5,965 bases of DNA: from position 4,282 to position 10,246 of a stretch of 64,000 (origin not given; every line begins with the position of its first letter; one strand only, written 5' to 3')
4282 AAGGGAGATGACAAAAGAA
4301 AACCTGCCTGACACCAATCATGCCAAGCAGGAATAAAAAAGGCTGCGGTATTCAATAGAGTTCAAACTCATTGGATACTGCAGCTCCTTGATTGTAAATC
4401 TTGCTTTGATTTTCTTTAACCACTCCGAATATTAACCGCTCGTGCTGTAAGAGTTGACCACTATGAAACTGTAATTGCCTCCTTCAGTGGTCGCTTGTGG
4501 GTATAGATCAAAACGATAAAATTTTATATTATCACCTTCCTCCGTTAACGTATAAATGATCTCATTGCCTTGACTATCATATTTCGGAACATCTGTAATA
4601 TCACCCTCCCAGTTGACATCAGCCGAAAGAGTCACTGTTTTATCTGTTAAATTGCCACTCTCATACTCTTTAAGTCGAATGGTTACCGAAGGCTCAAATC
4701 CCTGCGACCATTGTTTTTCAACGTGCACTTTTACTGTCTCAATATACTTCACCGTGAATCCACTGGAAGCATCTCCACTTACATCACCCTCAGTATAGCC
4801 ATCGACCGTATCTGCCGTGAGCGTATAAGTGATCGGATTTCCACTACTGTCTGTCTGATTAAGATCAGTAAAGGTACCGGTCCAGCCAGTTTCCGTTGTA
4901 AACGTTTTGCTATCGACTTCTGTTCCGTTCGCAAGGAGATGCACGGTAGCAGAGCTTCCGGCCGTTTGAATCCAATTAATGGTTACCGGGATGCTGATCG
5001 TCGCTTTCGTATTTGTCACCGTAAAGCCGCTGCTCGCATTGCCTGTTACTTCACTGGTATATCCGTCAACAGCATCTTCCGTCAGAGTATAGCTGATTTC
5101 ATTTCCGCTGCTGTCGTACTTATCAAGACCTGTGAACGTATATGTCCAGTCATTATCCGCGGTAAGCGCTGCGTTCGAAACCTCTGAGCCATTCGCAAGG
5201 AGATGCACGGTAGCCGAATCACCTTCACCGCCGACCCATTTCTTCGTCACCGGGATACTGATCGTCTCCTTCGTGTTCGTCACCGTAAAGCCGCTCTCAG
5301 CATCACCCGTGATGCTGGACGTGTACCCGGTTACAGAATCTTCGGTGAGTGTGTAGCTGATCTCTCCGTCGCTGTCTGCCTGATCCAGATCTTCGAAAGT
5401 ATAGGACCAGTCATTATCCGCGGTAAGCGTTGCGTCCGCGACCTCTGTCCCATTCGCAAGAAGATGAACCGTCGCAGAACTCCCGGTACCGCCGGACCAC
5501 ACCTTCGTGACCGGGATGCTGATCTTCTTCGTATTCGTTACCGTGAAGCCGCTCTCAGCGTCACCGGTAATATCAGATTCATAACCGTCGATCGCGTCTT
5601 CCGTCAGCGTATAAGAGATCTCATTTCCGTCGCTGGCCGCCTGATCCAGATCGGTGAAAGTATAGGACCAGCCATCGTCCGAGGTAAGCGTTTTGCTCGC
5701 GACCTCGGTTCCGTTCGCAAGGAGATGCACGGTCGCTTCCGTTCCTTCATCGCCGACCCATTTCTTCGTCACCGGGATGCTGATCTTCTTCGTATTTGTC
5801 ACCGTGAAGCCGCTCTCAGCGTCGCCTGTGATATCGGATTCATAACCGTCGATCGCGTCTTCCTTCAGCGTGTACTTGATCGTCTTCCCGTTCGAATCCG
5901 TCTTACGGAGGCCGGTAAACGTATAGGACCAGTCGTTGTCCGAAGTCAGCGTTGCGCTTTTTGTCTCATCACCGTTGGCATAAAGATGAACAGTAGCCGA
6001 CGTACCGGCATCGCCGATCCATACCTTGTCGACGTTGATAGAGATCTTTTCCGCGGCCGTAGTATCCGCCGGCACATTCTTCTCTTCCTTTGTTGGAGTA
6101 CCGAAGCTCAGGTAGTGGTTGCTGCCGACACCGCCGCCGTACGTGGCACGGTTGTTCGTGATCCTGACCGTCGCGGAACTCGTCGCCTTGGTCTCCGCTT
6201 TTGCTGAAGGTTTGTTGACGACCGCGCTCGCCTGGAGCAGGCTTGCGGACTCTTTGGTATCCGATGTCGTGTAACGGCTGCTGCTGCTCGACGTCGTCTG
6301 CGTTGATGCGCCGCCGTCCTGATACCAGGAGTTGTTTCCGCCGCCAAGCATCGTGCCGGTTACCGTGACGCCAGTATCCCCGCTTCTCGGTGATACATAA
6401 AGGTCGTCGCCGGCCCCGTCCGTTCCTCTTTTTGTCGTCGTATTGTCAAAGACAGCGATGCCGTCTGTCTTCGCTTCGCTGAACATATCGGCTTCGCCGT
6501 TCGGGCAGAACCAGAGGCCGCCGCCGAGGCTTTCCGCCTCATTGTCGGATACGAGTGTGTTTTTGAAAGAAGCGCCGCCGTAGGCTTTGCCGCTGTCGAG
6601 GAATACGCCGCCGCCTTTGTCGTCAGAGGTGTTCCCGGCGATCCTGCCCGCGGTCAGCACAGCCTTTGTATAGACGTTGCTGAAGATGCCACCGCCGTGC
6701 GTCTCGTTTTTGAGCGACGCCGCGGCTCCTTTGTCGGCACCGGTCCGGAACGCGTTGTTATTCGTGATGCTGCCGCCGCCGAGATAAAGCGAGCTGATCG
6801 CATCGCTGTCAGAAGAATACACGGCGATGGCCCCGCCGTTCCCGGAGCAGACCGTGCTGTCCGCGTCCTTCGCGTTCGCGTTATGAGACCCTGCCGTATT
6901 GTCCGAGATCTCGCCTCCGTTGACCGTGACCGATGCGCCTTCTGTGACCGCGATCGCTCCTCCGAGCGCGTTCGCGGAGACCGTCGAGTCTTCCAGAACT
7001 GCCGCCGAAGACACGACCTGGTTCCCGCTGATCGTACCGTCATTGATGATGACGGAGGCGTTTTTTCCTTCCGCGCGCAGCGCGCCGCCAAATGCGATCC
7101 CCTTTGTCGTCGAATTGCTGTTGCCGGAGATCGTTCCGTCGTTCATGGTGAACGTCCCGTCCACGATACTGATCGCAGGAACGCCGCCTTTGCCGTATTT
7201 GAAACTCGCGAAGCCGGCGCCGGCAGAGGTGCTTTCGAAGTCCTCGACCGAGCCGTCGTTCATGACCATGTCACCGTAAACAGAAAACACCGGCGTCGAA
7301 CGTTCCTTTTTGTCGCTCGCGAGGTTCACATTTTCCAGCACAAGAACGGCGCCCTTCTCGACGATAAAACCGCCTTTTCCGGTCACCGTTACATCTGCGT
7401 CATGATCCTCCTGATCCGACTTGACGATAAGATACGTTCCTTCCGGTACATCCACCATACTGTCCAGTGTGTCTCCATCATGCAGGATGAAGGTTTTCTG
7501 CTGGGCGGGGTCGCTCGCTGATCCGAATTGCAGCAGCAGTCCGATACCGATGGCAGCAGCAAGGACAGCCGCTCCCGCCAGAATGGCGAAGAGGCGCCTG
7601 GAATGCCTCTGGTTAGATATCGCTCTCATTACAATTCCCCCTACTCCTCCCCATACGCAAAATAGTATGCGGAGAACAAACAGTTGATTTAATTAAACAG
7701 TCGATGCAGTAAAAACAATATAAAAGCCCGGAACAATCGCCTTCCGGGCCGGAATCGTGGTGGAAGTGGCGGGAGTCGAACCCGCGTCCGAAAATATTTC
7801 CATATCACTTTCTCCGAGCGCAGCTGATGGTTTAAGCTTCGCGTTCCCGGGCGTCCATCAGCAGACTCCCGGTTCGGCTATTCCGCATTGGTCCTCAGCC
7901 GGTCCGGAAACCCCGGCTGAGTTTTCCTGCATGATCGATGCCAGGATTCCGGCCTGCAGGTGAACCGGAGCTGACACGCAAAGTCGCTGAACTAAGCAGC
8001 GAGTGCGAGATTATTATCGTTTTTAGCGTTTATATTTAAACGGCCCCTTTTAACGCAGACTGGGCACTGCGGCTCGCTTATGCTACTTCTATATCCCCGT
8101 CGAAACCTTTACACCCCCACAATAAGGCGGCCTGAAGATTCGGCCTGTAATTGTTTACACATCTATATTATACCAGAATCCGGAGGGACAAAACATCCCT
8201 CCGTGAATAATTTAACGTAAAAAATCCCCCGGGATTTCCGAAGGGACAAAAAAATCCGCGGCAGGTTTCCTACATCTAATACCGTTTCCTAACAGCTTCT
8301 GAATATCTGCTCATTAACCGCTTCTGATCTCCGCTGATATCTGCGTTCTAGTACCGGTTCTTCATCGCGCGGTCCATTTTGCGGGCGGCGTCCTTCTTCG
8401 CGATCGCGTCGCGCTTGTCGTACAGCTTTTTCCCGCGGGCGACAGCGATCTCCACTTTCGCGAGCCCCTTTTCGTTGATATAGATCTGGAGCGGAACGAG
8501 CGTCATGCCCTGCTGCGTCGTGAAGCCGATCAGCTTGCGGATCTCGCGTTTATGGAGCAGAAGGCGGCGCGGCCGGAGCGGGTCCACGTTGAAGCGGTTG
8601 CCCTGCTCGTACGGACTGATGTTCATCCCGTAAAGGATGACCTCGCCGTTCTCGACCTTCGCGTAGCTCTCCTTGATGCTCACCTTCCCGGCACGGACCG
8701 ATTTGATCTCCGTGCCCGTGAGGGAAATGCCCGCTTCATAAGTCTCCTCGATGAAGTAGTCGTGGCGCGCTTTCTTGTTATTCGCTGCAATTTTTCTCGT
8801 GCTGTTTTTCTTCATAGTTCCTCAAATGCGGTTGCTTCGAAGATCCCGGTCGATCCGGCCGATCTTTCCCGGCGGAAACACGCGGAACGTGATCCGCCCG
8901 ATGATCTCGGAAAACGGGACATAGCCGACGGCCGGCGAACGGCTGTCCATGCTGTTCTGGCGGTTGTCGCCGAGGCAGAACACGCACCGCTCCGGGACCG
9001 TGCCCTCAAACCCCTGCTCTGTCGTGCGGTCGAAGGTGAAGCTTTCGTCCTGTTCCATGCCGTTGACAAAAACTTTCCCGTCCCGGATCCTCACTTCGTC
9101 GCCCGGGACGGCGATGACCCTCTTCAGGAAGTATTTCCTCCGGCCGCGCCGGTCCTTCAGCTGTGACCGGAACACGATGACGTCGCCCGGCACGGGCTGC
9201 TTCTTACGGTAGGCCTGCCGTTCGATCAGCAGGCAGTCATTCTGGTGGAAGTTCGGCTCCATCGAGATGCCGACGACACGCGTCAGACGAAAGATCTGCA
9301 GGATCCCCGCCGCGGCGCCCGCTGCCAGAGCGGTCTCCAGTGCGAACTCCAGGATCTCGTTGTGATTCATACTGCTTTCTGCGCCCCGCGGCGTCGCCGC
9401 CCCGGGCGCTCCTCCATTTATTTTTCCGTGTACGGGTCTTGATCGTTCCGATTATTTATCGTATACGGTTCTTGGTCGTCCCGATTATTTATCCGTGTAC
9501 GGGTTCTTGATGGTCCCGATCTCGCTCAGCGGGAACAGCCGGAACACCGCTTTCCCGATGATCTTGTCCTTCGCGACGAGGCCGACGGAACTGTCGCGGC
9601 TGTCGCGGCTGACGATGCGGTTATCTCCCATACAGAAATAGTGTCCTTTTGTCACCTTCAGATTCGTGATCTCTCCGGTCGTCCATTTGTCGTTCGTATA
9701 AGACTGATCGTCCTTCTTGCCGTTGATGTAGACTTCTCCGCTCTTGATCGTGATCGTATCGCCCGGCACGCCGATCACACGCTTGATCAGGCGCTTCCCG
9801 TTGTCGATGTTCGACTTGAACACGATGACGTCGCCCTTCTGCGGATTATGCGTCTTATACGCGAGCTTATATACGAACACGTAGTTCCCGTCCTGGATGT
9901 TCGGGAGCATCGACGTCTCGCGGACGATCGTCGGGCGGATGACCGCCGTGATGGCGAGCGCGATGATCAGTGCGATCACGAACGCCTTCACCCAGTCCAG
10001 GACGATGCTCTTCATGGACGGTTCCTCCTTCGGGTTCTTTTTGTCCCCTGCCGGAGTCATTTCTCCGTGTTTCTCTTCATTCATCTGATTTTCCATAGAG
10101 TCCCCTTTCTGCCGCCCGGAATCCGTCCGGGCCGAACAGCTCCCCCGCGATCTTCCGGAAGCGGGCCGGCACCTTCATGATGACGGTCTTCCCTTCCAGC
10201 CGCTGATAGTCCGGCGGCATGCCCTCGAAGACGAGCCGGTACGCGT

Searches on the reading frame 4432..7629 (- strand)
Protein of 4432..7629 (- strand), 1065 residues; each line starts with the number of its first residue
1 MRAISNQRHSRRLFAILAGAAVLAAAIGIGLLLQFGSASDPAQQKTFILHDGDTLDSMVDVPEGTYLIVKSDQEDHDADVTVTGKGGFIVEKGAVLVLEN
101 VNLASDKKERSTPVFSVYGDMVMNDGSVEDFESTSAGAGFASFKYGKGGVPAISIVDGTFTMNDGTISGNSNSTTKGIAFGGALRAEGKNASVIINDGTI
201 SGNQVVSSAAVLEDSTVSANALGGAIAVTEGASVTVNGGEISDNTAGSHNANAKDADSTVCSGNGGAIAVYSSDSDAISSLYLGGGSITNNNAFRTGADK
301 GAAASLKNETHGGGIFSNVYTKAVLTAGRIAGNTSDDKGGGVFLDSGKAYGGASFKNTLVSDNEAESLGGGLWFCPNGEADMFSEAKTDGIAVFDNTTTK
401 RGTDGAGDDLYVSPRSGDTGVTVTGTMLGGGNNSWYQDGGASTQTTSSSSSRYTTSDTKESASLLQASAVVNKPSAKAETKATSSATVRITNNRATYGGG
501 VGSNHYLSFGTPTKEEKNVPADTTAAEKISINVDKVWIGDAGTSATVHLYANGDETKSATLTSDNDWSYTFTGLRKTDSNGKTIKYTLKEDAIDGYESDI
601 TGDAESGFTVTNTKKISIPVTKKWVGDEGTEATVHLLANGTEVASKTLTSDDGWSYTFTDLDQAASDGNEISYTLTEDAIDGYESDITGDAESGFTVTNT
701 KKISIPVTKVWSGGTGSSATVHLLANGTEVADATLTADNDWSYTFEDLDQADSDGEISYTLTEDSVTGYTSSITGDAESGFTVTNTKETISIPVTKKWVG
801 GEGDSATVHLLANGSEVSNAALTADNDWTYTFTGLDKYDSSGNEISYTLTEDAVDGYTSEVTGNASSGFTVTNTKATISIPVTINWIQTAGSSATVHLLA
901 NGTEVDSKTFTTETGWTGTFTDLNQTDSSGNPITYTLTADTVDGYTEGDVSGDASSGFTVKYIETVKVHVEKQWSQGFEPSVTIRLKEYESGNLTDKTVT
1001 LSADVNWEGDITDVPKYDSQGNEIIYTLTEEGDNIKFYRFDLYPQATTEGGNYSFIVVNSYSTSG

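Call 58: search_protein_families(library=pfam, proteins=[window:4432-7629:-], max_evalue=0.00001)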
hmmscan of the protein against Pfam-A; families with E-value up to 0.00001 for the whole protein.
window:4432-7629:- (1065 aa): 2 families
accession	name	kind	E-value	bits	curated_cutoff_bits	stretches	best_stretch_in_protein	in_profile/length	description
PF05738.19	Cna_B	-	1.4e-106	349.6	22.3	6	793-874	2-87/87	Cna protein B-type domain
PF16841.11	CBM60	-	3.5e-08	34.3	28.2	0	625-682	7-62/91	Ca-dependent carbohydrate-binding module xylan-binding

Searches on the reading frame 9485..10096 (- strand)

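Call 58: search_protein_families(library=pfam, proteins=[window:9485-10096:-], max_evalue=0.00001)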
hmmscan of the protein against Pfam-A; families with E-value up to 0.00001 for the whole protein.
window:9485-10096:- (203 aa): 2 families
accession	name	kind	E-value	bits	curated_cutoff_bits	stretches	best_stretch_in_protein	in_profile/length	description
PF10502.14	Peptidase_S26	-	9.4e-46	156.3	22.9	1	33-187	2-167/168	Signal peptidase, peptidase S26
PF00717.28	Peptidase_S24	-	1.1e-06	28.7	23.3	1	58-134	40-104/116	Peptidase S24-like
